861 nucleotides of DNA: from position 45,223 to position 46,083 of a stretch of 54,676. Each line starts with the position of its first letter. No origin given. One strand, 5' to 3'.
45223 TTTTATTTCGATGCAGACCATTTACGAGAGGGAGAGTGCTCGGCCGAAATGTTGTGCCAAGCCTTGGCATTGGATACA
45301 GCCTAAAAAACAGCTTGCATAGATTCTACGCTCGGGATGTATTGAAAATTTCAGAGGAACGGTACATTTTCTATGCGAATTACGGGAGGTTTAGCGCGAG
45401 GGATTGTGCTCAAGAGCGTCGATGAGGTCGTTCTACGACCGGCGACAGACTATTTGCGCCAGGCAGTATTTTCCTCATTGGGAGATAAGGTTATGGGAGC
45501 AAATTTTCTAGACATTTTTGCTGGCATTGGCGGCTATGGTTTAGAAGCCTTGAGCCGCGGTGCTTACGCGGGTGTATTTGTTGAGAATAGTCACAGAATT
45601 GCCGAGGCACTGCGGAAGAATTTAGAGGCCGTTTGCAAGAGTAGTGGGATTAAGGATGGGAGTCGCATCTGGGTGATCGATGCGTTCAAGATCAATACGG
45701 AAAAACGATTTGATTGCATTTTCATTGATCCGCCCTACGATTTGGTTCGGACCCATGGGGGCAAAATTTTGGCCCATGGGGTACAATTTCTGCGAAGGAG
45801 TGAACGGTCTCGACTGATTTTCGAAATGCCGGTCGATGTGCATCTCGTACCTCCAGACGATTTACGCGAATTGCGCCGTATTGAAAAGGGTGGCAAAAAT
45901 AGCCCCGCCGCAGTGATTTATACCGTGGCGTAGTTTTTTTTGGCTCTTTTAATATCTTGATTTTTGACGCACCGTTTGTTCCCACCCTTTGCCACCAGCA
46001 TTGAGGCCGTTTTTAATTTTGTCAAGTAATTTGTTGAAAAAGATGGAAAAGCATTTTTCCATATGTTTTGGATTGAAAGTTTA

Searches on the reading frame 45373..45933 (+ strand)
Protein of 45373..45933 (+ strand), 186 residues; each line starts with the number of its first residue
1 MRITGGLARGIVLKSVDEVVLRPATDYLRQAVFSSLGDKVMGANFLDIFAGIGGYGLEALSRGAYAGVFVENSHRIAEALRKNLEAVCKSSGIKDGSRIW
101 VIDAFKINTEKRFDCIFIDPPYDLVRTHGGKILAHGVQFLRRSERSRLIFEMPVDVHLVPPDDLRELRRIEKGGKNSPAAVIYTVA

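Call 61: search_protein_families(library=pfam, proteins=[window:45373-45933:+], max_evalue=0.001)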
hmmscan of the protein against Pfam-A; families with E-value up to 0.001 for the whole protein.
window:45373-45933:+ (186 aa): 1 family
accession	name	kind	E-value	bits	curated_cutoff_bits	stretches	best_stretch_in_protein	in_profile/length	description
PF03602.21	Cons_hypoth95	-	3e-30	105.7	24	1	1-127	1-128/182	Conserved hypothetical protein 95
